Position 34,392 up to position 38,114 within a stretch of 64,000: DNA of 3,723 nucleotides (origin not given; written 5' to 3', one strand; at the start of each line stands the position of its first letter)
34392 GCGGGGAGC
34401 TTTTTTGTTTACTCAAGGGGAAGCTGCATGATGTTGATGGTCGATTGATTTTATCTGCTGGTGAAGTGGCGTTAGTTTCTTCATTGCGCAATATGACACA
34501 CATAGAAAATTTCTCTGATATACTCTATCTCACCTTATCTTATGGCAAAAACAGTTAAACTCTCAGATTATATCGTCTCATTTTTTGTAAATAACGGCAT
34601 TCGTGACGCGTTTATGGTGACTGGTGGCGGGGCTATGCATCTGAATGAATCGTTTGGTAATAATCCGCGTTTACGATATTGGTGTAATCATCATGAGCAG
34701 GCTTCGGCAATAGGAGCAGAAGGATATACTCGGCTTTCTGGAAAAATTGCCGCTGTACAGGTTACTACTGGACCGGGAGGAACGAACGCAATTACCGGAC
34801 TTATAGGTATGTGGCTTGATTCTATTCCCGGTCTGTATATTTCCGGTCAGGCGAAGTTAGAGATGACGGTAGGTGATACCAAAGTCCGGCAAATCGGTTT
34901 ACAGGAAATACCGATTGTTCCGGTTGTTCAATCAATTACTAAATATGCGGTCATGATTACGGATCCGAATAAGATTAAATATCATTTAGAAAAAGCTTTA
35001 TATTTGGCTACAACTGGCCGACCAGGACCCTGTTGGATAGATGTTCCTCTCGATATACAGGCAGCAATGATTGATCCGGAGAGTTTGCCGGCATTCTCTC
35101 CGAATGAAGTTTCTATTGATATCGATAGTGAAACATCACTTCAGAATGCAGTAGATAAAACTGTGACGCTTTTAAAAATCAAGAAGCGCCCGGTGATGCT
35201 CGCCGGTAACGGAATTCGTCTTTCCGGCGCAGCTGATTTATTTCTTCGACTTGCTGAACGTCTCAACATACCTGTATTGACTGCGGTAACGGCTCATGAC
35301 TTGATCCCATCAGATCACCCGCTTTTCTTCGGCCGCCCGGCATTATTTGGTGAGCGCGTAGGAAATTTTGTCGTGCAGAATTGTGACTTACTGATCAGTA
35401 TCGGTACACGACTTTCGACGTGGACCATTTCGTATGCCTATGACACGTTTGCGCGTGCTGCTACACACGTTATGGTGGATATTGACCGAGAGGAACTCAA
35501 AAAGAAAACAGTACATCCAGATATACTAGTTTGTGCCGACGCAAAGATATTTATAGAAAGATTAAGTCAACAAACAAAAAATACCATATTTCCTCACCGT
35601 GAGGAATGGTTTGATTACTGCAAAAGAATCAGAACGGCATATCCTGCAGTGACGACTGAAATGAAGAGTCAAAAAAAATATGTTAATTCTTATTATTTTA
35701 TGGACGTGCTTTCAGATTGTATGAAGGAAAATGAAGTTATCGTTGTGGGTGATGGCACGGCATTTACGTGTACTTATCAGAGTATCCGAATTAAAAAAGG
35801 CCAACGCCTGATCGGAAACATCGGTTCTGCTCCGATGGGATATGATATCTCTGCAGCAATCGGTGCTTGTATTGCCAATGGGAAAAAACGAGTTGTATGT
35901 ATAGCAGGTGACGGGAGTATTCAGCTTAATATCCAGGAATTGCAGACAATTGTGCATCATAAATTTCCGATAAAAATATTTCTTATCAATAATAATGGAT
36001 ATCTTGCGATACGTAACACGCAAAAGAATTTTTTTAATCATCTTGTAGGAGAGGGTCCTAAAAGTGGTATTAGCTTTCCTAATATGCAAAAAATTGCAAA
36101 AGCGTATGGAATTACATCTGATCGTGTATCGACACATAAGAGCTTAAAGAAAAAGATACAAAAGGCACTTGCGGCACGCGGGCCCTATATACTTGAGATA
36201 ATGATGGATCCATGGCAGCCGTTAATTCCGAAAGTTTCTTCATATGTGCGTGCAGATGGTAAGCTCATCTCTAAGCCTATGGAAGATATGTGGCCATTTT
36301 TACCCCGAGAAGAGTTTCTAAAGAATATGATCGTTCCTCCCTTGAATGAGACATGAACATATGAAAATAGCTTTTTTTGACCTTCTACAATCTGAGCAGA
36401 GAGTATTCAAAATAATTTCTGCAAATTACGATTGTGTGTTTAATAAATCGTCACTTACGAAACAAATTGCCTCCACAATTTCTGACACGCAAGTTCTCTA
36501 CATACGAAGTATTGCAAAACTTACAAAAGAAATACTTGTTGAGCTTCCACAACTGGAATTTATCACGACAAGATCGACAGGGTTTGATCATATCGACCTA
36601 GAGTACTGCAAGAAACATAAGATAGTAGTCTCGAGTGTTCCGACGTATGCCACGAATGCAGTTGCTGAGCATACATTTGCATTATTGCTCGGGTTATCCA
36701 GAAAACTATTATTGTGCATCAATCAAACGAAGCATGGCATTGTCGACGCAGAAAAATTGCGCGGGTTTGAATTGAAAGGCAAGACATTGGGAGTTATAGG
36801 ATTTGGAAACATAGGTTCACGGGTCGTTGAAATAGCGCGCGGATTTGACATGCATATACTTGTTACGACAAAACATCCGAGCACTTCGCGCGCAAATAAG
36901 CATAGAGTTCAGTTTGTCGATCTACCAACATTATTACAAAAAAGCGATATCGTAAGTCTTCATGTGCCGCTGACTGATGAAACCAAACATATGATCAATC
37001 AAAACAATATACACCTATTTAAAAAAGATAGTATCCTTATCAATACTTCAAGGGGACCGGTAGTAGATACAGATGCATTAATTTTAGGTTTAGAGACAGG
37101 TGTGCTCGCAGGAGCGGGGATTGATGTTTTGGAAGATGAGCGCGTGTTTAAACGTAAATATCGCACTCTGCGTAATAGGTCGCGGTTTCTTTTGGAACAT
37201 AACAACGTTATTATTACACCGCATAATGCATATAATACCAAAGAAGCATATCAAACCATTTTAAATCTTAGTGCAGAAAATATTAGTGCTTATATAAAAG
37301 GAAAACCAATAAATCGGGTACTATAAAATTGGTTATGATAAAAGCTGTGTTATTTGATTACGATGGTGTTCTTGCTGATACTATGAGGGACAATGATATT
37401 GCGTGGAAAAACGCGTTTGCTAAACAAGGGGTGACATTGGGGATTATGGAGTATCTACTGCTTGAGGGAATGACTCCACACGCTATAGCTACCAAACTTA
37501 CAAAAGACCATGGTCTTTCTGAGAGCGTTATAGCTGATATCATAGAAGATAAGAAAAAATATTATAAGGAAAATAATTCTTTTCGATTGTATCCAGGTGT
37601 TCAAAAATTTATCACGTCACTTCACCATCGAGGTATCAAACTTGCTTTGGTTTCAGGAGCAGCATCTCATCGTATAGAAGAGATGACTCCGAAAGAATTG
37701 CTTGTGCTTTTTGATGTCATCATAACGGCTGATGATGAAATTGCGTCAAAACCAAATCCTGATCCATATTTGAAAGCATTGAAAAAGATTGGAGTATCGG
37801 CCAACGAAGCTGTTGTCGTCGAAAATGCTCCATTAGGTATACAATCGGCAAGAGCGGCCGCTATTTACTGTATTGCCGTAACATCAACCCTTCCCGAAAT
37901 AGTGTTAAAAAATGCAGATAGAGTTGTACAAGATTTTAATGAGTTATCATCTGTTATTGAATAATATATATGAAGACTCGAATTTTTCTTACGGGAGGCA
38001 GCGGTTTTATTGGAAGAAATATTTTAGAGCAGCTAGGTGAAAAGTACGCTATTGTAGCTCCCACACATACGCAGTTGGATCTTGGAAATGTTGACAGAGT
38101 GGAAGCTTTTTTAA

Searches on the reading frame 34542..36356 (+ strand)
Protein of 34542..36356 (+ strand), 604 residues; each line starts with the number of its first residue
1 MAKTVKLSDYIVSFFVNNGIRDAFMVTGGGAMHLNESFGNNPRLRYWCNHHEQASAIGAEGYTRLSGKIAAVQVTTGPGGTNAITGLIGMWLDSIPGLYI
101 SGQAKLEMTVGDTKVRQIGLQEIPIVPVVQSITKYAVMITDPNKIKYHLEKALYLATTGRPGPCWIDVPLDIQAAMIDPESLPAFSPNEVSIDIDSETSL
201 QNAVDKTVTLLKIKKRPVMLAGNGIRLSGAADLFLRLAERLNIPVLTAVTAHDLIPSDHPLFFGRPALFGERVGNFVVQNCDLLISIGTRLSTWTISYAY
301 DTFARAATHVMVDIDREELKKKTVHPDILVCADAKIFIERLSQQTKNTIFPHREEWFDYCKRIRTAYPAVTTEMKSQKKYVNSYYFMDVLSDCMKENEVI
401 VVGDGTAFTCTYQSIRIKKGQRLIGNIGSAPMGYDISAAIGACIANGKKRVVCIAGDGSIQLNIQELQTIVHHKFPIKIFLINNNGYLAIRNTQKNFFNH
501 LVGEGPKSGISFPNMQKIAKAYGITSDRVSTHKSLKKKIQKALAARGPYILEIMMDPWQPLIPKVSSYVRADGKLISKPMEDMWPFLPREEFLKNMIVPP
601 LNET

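Call 7: search_protein_families(library=pfam, proteins=[window:34542-36356:+], max_evalue=0.001)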
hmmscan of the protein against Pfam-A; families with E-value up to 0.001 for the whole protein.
window:34542-36356:+ (604 aa): 3 families
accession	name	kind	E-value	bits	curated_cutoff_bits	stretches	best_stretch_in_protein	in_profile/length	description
PF02775.26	TPP_enzyme_C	-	7e-35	120.5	21.9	1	411-553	9-151/151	Thiamine pyrophosphate enzyme, C-terminal TPP binding domain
PF00205.28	TPP_enzyme_M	-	6.2e-33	113.8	30.4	1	204-341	1-137/137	Thiamine pyrophosphate enzyme, central domain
PF02776.23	TPP_enzyme_N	-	7.3e-25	87.5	26.8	1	6-110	2-106/119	Thiamine pyrophosphate enzyme, N-terminal TPP binding domain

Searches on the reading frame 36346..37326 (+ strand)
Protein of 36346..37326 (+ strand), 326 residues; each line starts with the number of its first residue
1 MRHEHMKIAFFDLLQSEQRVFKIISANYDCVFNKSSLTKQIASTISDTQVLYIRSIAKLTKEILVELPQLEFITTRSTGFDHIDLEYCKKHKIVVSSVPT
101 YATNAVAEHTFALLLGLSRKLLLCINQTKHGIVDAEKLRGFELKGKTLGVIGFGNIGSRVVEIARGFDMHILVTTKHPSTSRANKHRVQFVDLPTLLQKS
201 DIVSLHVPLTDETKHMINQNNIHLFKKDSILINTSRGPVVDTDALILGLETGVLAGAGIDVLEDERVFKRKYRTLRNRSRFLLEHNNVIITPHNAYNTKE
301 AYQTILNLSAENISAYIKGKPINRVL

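Call 7: search_protein_families(library=pfam, proteins=[window:36346-37326:+], max_evalue=0.001)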
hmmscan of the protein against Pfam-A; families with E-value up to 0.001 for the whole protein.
window:36346-37326:+ (326 aa): 3 families
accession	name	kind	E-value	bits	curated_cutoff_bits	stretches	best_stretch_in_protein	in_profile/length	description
PF02826.25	2-Hacid_dh_C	-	2.4e-53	180.6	25.1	1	111-295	1-178/178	D-isomer specific 2-hydroxyacid dehydrogenase, NAD binding domain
PF00389.36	2-Hacid_dh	-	1.3e-31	109.5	24.6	1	17-324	8-131/134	D-isomer specific 2-hydroxyacid dehydrogenase, catalytic domain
PF07991.19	KARI_N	-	3.3e-05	24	20.6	1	143-232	2-91/165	Acetohydroxy acid isomeroreductase, NADPH-binding domain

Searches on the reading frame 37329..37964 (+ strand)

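Call 7: search_protein_families(library=pfam, proteins=[window:37329-37964:+], max_evalue=0.001)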
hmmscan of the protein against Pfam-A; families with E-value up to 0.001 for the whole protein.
window:37329-37964:+ (211 aa): 3 families
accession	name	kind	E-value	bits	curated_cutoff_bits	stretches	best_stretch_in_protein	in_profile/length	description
PF13419.12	HAD_2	-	9.2e-30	104.5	23.8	1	7-184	1-178/178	Haloacid dehalogenase-like hydrolase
PF00702.32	Hydrolase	-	2.8e-21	77.2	26.4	1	4-177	1-190/191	haloacid dehalogenase-like hydrolase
PF12710.13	HAD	-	7.5e-05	23.7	27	1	7-134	1-130/189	haloacid dehalogenase-like hydrolase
